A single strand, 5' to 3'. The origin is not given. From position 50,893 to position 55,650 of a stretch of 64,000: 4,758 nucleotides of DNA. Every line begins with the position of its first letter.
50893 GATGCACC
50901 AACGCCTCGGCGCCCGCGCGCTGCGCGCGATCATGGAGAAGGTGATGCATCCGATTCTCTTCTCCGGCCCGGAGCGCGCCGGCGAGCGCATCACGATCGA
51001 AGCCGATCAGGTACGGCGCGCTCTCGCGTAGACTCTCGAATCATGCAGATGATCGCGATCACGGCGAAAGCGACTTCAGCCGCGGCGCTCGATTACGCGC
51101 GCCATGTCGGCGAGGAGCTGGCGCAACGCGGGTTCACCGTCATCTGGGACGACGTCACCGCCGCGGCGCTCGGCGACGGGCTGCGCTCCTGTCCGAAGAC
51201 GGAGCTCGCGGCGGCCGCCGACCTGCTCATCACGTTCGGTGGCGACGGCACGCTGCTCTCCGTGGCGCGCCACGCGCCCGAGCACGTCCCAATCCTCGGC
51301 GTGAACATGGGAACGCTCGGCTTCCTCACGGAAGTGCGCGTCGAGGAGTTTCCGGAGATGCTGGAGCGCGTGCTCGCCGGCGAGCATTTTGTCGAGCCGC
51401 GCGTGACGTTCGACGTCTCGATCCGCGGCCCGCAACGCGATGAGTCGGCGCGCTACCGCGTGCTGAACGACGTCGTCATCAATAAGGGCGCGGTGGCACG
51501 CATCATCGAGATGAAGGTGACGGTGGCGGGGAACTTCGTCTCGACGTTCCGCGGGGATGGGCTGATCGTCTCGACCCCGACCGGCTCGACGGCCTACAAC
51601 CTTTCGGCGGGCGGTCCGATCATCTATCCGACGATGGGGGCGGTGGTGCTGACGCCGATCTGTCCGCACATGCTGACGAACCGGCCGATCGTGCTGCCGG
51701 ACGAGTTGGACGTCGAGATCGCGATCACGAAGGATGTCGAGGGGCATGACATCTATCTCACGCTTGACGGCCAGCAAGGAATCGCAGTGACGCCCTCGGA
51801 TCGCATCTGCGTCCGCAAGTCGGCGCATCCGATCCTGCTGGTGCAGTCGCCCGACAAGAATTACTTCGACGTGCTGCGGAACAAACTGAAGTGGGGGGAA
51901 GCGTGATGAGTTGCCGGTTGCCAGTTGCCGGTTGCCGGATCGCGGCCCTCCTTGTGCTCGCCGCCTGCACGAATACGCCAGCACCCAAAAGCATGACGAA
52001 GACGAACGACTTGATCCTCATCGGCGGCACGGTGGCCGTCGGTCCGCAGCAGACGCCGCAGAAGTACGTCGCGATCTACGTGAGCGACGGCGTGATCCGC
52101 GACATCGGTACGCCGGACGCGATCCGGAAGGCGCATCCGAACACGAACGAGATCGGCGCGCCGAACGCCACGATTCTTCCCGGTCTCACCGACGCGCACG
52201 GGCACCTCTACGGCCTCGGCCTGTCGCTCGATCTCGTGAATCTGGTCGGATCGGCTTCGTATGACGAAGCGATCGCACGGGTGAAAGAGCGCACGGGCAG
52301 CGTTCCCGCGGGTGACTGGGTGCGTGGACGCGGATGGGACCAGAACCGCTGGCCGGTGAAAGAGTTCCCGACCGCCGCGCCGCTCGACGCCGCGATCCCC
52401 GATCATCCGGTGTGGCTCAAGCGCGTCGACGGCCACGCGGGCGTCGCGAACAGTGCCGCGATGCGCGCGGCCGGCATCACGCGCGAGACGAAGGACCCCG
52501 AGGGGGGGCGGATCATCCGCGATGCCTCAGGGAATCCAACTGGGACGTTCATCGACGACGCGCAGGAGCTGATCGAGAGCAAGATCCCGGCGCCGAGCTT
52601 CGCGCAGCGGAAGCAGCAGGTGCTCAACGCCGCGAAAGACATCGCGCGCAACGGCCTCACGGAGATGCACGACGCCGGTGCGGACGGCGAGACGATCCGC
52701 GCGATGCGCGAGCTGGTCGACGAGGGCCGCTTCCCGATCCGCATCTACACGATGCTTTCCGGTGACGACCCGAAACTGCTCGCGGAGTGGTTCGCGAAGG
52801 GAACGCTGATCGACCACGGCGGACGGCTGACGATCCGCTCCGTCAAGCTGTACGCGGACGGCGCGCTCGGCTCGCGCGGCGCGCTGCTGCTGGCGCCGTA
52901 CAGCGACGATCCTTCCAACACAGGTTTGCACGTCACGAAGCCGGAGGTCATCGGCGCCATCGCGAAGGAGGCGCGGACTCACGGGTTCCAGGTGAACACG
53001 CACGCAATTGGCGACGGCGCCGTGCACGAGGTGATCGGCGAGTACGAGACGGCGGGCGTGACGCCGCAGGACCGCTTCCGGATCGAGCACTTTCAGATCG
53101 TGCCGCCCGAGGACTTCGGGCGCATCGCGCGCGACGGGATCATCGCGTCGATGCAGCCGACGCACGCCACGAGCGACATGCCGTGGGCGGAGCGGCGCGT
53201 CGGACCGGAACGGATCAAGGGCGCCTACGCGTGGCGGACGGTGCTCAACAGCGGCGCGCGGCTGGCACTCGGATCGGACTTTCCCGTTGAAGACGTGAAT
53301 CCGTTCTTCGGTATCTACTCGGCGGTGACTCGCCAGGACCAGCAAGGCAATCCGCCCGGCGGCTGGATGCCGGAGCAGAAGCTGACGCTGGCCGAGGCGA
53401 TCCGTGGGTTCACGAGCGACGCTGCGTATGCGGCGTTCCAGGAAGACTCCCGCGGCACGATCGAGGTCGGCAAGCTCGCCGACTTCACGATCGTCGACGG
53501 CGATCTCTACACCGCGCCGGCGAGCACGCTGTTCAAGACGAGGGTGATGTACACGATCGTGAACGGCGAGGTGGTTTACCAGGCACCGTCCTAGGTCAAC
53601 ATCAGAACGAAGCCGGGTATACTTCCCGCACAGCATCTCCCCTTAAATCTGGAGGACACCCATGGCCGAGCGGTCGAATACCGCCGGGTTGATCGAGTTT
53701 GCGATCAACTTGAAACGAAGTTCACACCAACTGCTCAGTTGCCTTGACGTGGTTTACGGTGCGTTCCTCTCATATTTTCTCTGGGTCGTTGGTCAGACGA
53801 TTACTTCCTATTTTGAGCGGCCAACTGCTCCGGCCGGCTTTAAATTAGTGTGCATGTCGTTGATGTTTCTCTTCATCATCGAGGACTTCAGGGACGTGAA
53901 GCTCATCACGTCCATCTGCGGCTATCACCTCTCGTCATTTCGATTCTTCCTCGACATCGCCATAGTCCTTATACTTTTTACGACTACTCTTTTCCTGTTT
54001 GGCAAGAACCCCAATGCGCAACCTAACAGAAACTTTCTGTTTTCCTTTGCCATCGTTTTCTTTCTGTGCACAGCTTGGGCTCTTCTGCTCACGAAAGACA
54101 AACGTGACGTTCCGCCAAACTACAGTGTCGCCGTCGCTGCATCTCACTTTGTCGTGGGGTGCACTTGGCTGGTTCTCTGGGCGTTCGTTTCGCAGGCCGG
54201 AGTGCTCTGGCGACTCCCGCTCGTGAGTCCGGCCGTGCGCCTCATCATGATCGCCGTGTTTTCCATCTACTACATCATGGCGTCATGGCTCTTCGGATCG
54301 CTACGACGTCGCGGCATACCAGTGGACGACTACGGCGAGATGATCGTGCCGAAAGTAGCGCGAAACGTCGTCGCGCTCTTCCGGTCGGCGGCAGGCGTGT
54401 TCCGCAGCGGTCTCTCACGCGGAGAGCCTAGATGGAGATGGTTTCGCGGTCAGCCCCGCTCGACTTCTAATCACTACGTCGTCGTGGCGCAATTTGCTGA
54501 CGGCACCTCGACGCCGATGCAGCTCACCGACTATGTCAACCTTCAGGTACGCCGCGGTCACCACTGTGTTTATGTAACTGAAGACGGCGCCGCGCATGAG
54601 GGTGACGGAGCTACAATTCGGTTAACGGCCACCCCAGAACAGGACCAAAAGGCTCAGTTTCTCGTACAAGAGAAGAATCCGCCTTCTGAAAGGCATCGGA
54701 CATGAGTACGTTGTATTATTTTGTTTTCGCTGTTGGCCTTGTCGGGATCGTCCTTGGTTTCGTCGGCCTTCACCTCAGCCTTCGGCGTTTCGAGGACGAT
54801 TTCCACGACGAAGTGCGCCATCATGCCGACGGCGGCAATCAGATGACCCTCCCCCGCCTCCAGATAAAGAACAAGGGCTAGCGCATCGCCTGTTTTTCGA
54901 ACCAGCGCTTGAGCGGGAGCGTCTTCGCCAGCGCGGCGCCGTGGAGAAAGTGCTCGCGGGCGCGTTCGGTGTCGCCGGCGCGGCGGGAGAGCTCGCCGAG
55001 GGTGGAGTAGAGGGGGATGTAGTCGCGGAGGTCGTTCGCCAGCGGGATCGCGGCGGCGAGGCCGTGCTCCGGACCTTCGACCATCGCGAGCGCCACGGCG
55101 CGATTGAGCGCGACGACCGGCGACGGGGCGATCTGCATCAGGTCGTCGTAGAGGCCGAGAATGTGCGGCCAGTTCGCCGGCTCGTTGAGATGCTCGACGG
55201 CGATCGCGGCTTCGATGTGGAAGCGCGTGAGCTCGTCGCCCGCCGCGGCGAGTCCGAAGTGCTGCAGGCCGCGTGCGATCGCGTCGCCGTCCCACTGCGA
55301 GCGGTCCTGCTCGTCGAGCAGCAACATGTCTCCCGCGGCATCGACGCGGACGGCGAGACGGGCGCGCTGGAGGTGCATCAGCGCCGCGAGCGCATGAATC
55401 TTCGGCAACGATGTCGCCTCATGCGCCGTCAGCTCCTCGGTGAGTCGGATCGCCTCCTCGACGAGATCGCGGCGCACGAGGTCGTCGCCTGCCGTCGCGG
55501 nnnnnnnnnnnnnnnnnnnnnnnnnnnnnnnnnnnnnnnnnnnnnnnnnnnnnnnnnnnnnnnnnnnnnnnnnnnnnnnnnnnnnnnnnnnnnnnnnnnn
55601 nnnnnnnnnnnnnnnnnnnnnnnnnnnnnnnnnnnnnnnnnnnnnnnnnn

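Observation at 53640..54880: Second compositionally foreign island: multi-TM protein with overlapping small single-TM ORF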

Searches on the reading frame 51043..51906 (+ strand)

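Call 4: search_protein_families(library=pfam, proteins=[window:51043-51906:+], max_evalue=1)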
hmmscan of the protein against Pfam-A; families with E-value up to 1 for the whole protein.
window:51043-51906:+ (287 aa): 5 families
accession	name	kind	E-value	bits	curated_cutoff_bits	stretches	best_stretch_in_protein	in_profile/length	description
PF20143.4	NAD_kinase_C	-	1.6e-35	122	23.7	1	141-268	1-125/126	ATP-NAD kinase C-terminal domain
PF01513.26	NAD_kinase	-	3.1e-19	70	25.5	1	15-114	12-129/130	ATP-NAD kinase N-terminal domain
PF00781.29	DAGK_cat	-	0.002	18.2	23.6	1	9-87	9-87/125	Diacylglycerol kinase catalytic domain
PF21308.3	C3_CUB2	-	0.029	14.5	26.7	1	122-173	3-48/62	Complement component 3, CUB domain, second segment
PF03129.25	HGTP_anticodon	-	0.23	12.1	21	1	12-49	11-47/94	Anticodon binding domain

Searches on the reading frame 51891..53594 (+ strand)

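Call 4: search_protein_families(library=pfam, proteins=[window:51891-53594:+], max_evalue=1)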
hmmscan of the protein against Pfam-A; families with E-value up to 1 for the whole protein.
window:51891-53594:+ (567 aa): 3 families
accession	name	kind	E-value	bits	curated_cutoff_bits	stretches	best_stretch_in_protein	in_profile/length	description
PF07969.17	Amidohydro_3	-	1e-108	365.3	29.7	1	88-563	3-472/472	Amidohydrolase family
PF01979.26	Amidohydro_1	-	4.4e-17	62.8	25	1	244-562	38-345/345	Amidohydrolase family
PF22039.1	HUTI_composite_bact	-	0.00087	19.3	25.5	1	61-83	2-24/26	Imidazolonepropionase-like composite domain, bacteria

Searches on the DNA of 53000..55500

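Call 92: search_rna_families(source=window, start=53000, end=55500, threshold=evalue, max_evalue=1)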
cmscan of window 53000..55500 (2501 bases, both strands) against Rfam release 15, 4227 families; matches with E-value up to 1: 1.
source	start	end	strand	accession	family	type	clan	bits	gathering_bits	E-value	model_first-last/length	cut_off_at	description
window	53872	53916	-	RF01127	sR42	Gene; snRNA; snoRNA; CD-box;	-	16.2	38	0.91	1-63/63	no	Small nucleolar RNA sR42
